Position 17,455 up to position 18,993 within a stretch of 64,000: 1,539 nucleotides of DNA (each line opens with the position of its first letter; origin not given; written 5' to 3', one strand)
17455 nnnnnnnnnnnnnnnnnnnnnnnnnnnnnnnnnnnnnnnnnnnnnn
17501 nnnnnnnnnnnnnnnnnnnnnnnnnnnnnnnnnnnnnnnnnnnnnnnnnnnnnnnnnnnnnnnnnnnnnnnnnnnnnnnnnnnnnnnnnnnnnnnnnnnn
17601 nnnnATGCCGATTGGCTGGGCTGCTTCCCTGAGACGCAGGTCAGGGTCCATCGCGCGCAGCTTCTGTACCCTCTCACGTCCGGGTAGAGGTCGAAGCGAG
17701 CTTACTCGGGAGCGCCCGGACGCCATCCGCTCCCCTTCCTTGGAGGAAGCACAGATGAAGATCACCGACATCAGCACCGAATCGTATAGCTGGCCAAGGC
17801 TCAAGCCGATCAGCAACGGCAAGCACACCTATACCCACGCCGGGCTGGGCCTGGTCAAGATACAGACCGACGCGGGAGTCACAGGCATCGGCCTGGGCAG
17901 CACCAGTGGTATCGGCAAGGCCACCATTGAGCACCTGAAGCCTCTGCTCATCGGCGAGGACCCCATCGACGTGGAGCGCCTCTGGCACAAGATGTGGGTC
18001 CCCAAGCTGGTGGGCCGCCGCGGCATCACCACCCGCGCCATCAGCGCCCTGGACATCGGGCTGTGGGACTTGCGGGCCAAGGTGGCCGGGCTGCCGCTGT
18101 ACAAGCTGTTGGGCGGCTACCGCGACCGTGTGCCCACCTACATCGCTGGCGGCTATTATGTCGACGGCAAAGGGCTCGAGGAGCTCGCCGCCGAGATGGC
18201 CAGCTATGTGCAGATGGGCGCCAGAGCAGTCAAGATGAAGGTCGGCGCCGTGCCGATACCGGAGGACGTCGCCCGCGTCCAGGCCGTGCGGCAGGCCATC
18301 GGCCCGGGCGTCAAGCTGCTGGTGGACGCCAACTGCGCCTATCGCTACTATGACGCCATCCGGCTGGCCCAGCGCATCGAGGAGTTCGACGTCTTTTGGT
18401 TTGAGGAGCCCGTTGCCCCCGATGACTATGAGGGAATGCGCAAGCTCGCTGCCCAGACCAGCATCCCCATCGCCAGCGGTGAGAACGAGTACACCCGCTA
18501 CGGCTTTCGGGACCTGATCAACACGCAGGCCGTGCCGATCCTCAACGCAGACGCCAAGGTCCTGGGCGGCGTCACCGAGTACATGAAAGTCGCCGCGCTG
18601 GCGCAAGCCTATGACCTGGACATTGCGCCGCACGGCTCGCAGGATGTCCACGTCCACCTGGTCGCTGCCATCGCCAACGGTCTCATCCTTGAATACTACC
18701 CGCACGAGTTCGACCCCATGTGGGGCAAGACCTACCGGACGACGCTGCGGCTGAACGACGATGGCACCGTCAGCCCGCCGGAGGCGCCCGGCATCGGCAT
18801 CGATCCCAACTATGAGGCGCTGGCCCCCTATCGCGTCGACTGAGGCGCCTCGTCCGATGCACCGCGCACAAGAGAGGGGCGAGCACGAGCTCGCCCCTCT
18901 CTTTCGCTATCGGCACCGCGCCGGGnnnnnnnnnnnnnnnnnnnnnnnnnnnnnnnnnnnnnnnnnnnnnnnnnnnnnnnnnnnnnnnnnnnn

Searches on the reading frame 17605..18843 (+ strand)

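Call 82: search_protein_families(library=pfam, proteins=[window:17605-18843:+], max_evalue=0.00001)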
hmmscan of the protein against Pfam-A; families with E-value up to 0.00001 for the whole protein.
window:17605-18843:+ (412 aa): 2 families
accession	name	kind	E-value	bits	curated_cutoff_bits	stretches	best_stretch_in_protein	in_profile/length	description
PF13378.12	MR_MLE_C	-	1.3e-62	211.8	29.4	1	193-403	1-217/219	Enolase C-terminal domain-like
PF02746.21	MR_MLE_N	-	1.8e-19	70.5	22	1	62-170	10-117/117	Mandelate racemase / muconate lactonizing enzyme, N-terminal domain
